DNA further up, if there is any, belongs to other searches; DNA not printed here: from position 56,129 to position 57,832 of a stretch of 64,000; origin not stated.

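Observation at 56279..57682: SAHH-fold protein with apparently substituted catalytic positions, translationally coupled to a STAS protein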

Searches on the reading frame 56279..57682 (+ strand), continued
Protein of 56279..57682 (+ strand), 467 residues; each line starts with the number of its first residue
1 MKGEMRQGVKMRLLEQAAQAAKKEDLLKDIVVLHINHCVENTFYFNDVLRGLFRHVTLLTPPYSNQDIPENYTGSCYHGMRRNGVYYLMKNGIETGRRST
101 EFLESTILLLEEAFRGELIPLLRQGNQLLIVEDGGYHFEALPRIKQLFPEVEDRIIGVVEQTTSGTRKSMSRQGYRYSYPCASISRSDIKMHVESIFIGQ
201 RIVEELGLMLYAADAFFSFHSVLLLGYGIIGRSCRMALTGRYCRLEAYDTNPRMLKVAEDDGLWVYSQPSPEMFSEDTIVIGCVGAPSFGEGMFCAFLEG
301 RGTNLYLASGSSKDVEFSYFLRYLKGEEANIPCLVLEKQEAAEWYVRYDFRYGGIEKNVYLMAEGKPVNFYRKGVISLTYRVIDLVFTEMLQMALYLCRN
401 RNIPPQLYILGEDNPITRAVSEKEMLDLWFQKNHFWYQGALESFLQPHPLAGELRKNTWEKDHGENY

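Call 30: search_protein_families(library=padloc, proteins=[window:56279-57682:+, L052:3030-6602:+, L052:6683-6985:+, L052:7001-9307:+, L052:9334-10392:+], max_evalue=0.01)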
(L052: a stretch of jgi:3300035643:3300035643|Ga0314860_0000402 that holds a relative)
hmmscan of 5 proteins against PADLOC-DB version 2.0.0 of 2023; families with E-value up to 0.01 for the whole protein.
window:56279-57682:+ (467 aa): 0 families

L052:3030-6602:+ (1190 aa): 4 families
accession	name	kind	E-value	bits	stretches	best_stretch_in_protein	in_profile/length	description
PDLC04140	mad8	-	0.0002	19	0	65-89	28-52/314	mads_8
PDLC03920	MkoA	-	0.001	15.4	1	43-85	610-652/1112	-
PDLC00292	PtuA1|PtuA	-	0.0056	13.1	1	433-461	335-363/726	AAA ATPase domain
PDLC00295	PtuA1|PtuA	-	0.0066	13.6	0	425-460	24-59/451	AAA ATPase domain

L052:6683-6985:+ (100 aa): 0 families

L052:7001-9307:+ (768 aa): 16 families
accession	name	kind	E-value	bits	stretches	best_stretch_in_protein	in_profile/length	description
PDLC03920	MkoA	-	6.7e-20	69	1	62-295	55-298/1112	-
PDLC04053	PD-T4-6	-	1.1e-11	42.8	1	21-211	12-204/311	-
PDLC04054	PD-T4-6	-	1.5e-10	39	1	35-209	27-204/347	-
PDLC04042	PD-T4-6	-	2.3e-08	32.1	1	57-210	51-204/292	-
PDLC04138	mad6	-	9.5e-08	29.4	1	154-275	189-319/659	mads_6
PDLC04044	PD-T4-6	-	1.4e-07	29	1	62-282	84-308/372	-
PDLC04057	PD-T4-6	-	2e-06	25.1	1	35-211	25-203/443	-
PDLC04039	PD-T4-6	-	5.3e-06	23.7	1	69-210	68-207/458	-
PDLC04061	PD-T4-6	-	2e-05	22.3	1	74-210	75-215/510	-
PDLC04060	PD-T4-6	-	3.7e-05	20.8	1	123-210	112-201/486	-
PDLC04047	PD-T4-6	-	8.8e-05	19.7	1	58-211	54-205/327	-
PDLC04040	PD-T4-6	-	0.00013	18.9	1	127-211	110-198/547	-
PDLC04048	PD-T4-6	-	0.00016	19.2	1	68-211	64-205/354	-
PDLC04041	PD-T4-6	-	0.00042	17.7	1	67-208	80-224/443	-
PDLC04052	PD-T4-6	-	0.00087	16.6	1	124-211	118-209/496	-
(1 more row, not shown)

L052:9334-10392:+ (352 aa): 3 families
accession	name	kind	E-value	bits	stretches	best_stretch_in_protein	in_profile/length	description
PDLC02903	pVip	-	4.2e-22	76.9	1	33-199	2-158/257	Viperins not associated with kinases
PDLC02904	pVip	-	4.3e-19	67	1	34-199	6-162/262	Viperins associated with kinases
PDLC02905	pVip-kinase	-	3.1e-10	37.9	1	35-151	186-299/474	Viperin-kinase fusion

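Call 31: search_protein_families(library=pfam, proteins=[L052:3030-6602:+, L052:6683-6985:+, L052:9334-10392:+, L053:3454-6600:+, L053:9265-10308:+], max_evalue=0.001)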
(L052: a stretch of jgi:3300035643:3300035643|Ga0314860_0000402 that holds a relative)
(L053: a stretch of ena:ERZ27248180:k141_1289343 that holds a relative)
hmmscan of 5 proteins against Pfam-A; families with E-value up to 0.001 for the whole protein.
L052:3030-6602:+ (1190 aa): 13 families
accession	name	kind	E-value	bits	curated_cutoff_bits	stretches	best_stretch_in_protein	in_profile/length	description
PF03781.23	FGE-sulfatase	-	2e-32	113.3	23.3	1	913-1170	3-254/255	Sulfatase-modifying factor enzyme 1-like domain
PF00004.35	AAA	-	8e-12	46.2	21.2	1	68-169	2-116/131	ATPase family associated with various cellular activities (AAA)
PF05729.18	NACHT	-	7.2e-11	42.6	26.7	1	434-607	1-166/167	NACHT domain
PF13555.12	AAA_29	-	1.4e-07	31.6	27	1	417-460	7-49/61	P-loop containing region of AAA domain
PF13191.12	AAA_16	-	2e-06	28.9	32.6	0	56-138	15-96/167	AAA ATPase domain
PF13173.12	AAA_14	-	5.2e-06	26.9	27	1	66-130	4-73/129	AAA domain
PF25199.1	nSTAND_NTPase5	-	2.8e-05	24.4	34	0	43-129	22-106/145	Novel STAND NTPase 5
PF01637.24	ATPase_2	-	6.8e-05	23.2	33.2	0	60-106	16-64/225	ATPase domain predominantly from Archaea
PF20720.3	nSTAND3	-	8.8e-05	22.7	27.2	0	426-459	10-43/155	Novel STAND NTPase 3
PF13401.12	AAA_22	-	0.00016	22.5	27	0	63-118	4-61/130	AAA domain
PF00910.28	RNA_helicase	-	0.00018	22.4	21.5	0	68-93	2-27/105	RNA helicase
PF20030.5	bpMoxR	-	0.00033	20.2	27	0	50-89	17-56/205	MoxR domain in the MoxR-vWA-beta-propeller ternary systems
PF00005.33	ABC_tran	-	0.00062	20.8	25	0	63-116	10-66/137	ABC transporter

L052:6683-6985:+ (100 aa): 8 families
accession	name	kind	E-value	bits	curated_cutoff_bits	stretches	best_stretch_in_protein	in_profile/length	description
PF07883.17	Cupin_2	-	1.1e-17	63.9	27.2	1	18-86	2-69/70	Cupin domain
PF02311.25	AraC_binding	-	1.4e-08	35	21.1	1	30-87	19-75/135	AraC-like ligand binding domain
PF05899.18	Cupin_3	-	1.6e-05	24.9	23.5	1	31-67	21-58/74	EutQ-like cupin domain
PF16867.11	DMSP_lyase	-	6.1e-05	23.3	27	1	19-76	100-156/162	Dimethlysulfonioproprionate lyase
PF01050.24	MannoseP_isomer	-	0.00021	21.9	23.6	1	17-87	31-101/116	Mannose-6-phosphate isomerase C-terminal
PF06339.18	Ectoine_synth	-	0.00027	21.7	27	1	12-91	33-111/127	Ectoine synthase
PF00190.28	Cupin_1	-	0.0008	19.4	22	1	15-63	34-89/151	Cupin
PF06249.18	EutQ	-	0.00097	19.4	21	0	36-91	96-150/152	Ethanolamine utilisation protein EutQ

L052:9334-10392:+ (352 aa): 1 family
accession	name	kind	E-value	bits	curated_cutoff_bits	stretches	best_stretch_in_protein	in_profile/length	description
PF04055.27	Radical_SAM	-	4.9e-16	59.8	29.5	1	37-201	3-165/166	Radical SAM superfamily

L053:3454-6600:+ (1048 aa): 5 families
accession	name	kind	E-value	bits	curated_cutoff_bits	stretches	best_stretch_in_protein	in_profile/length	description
PF03781.23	FGE-sulfatase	-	1.4e-34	120.3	23.3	1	784-1038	5-254/255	Sulfatase-modifying factor enzyme 1-like domain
PF13191.12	AAA_16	-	6.7e-06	27.1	32.6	1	307-429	25-157/167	AAA ATPase domain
PF05729.18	NACHT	-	5.4e-05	23.5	26.7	1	309-480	3-164/167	NACHT domain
PF25199.1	nSTAND_NTPase5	-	0.00014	22.2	34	0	309-334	44-69/145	Novel STAND NTPase 5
PF13401.12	AAA_22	-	0.00037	21.2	27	0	309-433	8-110/130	AAA domain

L053:9265-10308:+ (347 aa): 1 family
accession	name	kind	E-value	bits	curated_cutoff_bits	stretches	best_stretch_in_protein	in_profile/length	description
PF04055.27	Radical_SAM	-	4.3e-18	66.5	29.5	1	32-154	3-126/166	Radical SAM superfamily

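Call 44: search_protein_families(library=pfam, proteins=[L041:8007-9635:+, L041:9451-12093:+, L041:7684-8010:+, L004:7872-9401:+, L042:9419-9688:+, L024:13174-14754:+, L039:7732-10764:+, L039:2791-3654:-], max_evalue=0.001)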
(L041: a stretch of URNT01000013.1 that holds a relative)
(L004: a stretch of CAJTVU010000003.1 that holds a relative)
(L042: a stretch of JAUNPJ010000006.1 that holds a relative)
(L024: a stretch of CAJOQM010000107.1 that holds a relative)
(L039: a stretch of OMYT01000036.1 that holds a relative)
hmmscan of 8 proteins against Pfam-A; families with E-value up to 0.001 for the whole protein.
L041:8007-9635:+ (542 aa): 5 families
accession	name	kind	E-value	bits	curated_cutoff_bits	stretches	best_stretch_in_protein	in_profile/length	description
PF00670.27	AdoHcyase_NAD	-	4.2e-06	27.4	27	1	207-277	20-88/162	S-adenosyl-L-homocysteine hydrolase, NAD binding domain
PF02254.24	TrkA_N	-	2.9e-05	24.8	23.8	1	213-256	1-44/116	TrkA-N domain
PF02558.23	ApbA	-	0.00021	21.3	22.2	0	213-258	1-45/150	Ketopantoate reductase PanE/ApbA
PF02826.25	2-Hacid_dh_C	-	0.00033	20.5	25.1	1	208-254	34-80/178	D-isomer specific 2-hydroxyacid dehydrogenase, NAD binding domain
PF13581.12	HATPase_c_2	-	0.00035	21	27.4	1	464-523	24-84/127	Histidine kinase-like ATPase domain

L041:9451-12093:+ (880 aa): 2 families
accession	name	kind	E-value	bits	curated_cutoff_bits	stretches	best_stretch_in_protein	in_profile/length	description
PF07228.17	SpoIIE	-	9.3e-46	156.6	25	1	400-589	2-190/192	Stage II sporulation protein E (SpoIIE)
PF24391.1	HD-CE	-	1.2e-26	94.5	27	1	631-824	1-228/263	HD-CE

L041:7684-8010:+ (108 aa): 2 families
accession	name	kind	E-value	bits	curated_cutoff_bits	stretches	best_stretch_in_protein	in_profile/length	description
PF01740.26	STAS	-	9.6e-16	57.9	22.6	1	6-105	6-101/106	STAS domain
PF13466.11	STAS_2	-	4.1e-11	43.3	29.2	1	16-97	3-79/80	STAS domain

L004:7872-9401:+ (509 aa): 0 families

L042:9419-9688:+ (89 aa): 1 family
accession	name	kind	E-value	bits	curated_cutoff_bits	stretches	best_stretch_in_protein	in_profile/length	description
PF13581.12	HATPase_c_2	-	3e-05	24.5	27.4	1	20-80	2-61/127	Histidine kinase-like ATPase domain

L024:13174-14754:+ (526 aa): 1 family
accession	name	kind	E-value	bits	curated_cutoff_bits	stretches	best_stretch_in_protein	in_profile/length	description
PF07228.17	SpoIIE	-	1.9e-43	149.1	25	1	333-525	1-191/192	Stage II sporulation protein E (SpoIIE)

L039:7732-10764:+ (1011 aa): 4 families
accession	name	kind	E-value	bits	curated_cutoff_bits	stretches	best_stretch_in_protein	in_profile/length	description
PF00501.34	AMP-binding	-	8e-54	183.3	29.9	1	14-325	7-379/384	AMP-binding enzyme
PF00668.25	Condensation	-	1.5e-46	159.5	30.6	1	558-977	5-456/456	Condensation domain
PF13193.12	AMP-binding_C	-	1.6e-05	26.2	24.5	1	379-451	1-76/76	AMP-binding enzyme C-terminal domain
PF00550.31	PP-binding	-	0.00052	20.7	20.8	0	477-536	2-66/67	Phosphopantetheine attachment site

L039:2791-3654:- (287 aa): 0 families

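Call 45: search_protein_representatives(alignment_id=A1)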
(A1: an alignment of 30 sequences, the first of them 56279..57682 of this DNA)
Query: 30 sequences, 457 profile positions. Proteins with E-value up to 0.001 (for the whole library): 3119; up to 1e-10: 1953; up to 1e-30: 215. The best 150 are listed.
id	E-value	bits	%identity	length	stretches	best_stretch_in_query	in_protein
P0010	2.1e-196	669.7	-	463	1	3-456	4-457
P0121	9.8e-177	604.8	-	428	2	3-313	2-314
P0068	2.3e-173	593.7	-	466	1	2-453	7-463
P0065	2.6e-171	586.9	-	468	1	5-455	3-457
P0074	1.3e-168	578.0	-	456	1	6-456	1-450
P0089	2.2e-164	564.1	-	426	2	92-451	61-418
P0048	2.9e-163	560.4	-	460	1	4-451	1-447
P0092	1.0e-159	548.7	-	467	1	3-456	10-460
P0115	4.5e-156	536.7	-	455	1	2-454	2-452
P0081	8.1e-154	529.3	-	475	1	4-453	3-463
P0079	1.9e-152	524.7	-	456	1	1-452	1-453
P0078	2.9e-152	524.1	-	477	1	3-454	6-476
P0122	1.3e-150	518.7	-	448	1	2-451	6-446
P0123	1.1e-144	499.2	-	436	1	2-454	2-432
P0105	2.7e-143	494.6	-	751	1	5-453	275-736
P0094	5.2e-136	470.6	-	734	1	5-454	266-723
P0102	8.3e-133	460.0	-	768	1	3-451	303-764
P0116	6.7e-125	433.9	-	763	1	5-453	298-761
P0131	5.0e-115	401.4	-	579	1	3-450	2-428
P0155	1.6e-72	261.3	-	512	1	4-326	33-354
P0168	1.8e-45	172.1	-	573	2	91-404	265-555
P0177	7.8e-43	163.4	-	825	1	72-409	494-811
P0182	2.4e-41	158.5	-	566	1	73-398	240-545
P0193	2.0e-38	148.9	-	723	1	6-401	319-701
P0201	4.0e-37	144.6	-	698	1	93-423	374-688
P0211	1.7e-36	142.5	-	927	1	114-395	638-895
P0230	2.4e-35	138.7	-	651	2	116-415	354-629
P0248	2.4e-34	135.4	-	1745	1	120-402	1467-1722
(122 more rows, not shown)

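Call 46: search_protein_families(library=pfam, proteins=[P0177, P0193, P0201, P0211, P0248, P0168, P0182, P0230, P0131, P0155], max_evalue=0.0001)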
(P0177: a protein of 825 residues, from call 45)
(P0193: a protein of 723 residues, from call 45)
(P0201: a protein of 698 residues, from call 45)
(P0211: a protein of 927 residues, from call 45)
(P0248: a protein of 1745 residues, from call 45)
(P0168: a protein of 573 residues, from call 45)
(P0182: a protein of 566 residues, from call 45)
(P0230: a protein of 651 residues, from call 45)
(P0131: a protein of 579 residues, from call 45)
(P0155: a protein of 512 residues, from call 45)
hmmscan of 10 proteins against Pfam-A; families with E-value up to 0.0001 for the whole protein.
P0177 (825 aa): 1 family
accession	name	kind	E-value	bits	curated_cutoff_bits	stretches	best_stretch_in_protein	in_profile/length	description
PF00670.27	AdoHcyase_NAD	-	5.1e-08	33.6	27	1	618-772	7-160/162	S-adenosyl-L-homocysteine hydrolase, NAD binding domain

P0193 (723 aa): 1 family
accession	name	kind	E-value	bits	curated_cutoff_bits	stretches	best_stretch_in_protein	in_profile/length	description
PF00670.27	AdoHcyase_NAD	-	5.6e-08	33.5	27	1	520-665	21-157/162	S-adenosyl-L-homocysteine hydrolase, NAD binding domain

P0201 (698 aa): 4 families
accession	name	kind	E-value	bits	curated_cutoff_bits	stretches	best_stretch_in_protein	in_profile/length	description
PF00383.29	dCMP_cyt_deam_1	-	9.2e-14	51.6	25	1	10-109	7-101/102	Cytidine and deoxycytidylate deaminase zinc-binding region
PF00670.27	AdoHcyase_NAD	-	1e-12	48.9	27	1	484-636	17-157/162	S-adenosyl-L-homocysteine hydrolase, NAD binding domain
PF14437.12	MafB19-deam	-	4.1e-08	33.7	27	1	27-151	20-138/142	MafB19-like deaminase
PF18785.7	Inv-AAD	-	4.6e-06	27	26.5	1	33-132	1-114/129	Invertebrate-AID/APOBEC-deaminase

P0211 (927 aa): 5 families
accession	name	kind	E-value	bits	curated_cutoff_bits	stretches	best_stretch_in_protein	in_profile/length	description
PF24390.1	PRTase-CE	-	3e-43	148.9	27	1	254-516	1-253/253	PRTase-CE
PF00670.27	AdoHcyase_NAD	-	2e-09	38.2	27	1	713-866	7-156/162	S-adenosyl-L-homocysteine hydrolase, NAD binding domain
PF06690.17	HcgC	-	8e-08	32.6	31.4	1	712-827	25-141/248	FeGP cofactor biosynthesis protein, methyltransferase HcgC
PF02254.24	TrkA_N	-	4.9e-06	27.3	23.8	1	734-772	2-41/116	TrkA-N domain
PF13241.12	NAD_binding_7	-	6.6e-05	23.9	22.1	0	727-818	4-95/104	Putative NAD(P)-binding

P0248 (1745 aa): 7 families
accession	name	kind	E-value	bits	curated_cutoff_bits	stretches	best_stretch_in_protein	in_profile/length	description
PF00575.29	S1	-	2.6e-61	204.4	22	4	949-1022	2-74/74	S1 RNA binding domain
PF00670.27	AdoHcyase_NAD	-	6e-14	52.9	27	1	1541-1689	12-159/162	S-adenosyl-L-homocysteine hydrolase, NAD binding domain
PF23459.1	S1_RRP5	-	2.9e-13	50.6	27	0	952-1020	4-71/72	RRP5 S1 domain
PF21710.3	Spt6_S1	-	9.3e-07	29.5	27.5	0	871-935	23-87/91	Spt6, S1/OB domain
PF13509.12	S1_2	-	1.5e-06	28.6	21.8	0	1038-1087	1-46/61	S1 domain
PF02826.25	2-Hacid_dh_C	-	1.9e-06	27.8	25.1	1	1544-1615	27-97/178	D-isomer specific 2-hydroxyacid dehydrogenase, NAD binding domain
PF18614.7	RNase_II_C_S1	-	7.1e-05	23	26.6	0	911-932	35-56/59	RNase II-type exonuclease C-terminal S1 domain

P0168 (573 aa): 2 families
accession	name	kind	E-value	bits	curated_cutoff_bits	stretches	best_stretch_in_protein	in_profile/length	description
PF00670.27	AdoHcyase_NAD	-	4.4e-10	40.4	27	1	378-515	19-156/162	S-adenosyl-L-homocysteine hydrolase, NAD binding domain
PF02826.25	2-Hacid_dh_C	-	1.2e-06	28.5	25.1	1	377-468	31-126/178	D-isomer specific 2-hydroxyacid dehydrogenase, NAD binding domain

P0182 (566 aa): 3 families
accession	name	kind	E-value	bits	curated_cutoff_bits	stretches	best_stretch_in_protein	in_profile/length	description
PF02826.25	2-Hacid_dh_C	-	1.1e-09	38.4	25.1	1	374-466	29-126/178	D-isomer specific 2-hydroxyacid dehydrogenase, NAD binding domain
PF00670.27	AdoHcyase_NAD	-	1.9e-08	35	27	1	381-515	23-156/162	S-adenosyl-L-homocysteine hydrolase, NAD binding domain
PF03446.21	NAD_binding_2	-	3.7e-05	24.2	21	1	383-443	1-62/161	NAD binding domain of 6-phosphogluconate dehydrogenase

P0230 (651 aa): 2 families
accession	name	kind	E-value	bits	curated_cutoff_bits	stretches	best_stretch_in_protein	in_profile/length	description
PF00670.27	AdoHcyase_NAD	-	4.3e-17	63.1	27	1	447-585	21-157/162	S-adenosyl-L-homocysteine hydrolase, NAD binding domain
PF02826.25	2-Hacid_dh_C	-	2.2e-05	24.4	25.1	1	441-532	28-122/178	D-isomer specific 2-hydroxyacid dehydrogenase, NAD binding domain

P0131 (579 aa): 3 families
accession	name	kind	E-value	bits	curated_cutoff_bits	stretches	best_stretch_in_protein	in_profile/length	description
PF13581.12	HATPase_c_2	-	5e-16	59.3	27.4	1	464-566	24-126/127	Histidine kinase-like ATPase domain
PF00670.27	AdoHcyase_NAD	-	3.9e-06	27.5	27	1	207-278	20-89/162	S-adenosyl-L-homocysteine hydrolase, NAD binding domain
PF02254.24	TrkA_N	-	4.2e-05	24.3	23.8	1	213-256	1-44/116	TrkA-N domain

P0155 (512 aa): 0 families

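Call 58: search_dna_similar(query=window:56279-57682:+, collection=plasmids, mode=protein, max_evalue=0.00001, max_rows=10)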
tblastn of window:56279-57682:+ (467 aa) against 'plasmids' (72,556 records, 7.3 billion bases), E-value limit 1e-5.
Records with a match: 7; places in all: 9; records where one place covers at least 80% of the query: 1.
Best place of each record, by identity: <60% 7.
By first word of the organism name: Streptomyces 3; Agrobacterium 1; Kitasatospora 1; Rhizobium 1; Aeromonas 1.
By predicted mobility (MOB-suite, as given by PLSDB): non-mobilizable 4; mobilizable 2; conjugative 1.
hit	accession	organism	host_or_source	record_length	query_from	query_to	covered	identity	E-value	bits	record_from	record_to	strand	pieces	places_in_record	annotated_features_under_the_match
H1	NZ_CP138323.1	Agrobacterium fabrum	Blueberry,Crown gall tissues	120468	32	408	81%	25.7%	1e-10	72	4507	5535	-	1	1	NAD(P)-dependent oxidoreductase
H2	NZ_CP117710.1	Streptomyces sp. MMBL 11-1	marine sponge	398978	110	431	69%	27.7%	3e-16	89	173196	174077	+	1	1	hypothetical protein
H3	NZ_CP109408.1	Kitasatospora sp. NBC_01519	-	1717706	110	431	69%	26.2%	6e-12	76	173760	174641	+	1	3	record has no annotation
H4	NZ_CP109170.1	Streptomyces sp. NBC_01724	-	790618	125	399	59%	29.5%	2e-15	87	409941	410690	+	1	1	NAD(P)-dependent oxidoreductase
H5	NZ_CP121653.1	Rhizobium sp. CB3171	Calliandra calothyrsus,cell culture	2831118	128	443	68%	25.2%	2e-6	58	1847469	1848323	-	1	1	record has no annotation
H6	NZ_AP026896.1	Aeromonas caviae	Microbe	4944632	116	404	62%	25.1%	1e-6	59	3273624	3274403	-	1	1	none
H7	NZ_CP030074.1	Streptomyces cadmiisoli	Whole organism,soil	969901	123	419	64%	24.0%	2e-6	58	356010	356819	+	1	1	hypothetical protein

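Call 59: search_dna_similar(query=window:56279-57682:+, collection=phages, mode=protein, max_evalue=0.00001, max_rows=10)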
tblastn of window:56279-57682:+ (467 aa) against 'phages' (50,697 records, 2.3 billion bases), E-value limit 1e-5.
No match.
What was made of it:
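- Tried and rejected: Nothing (call 59).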
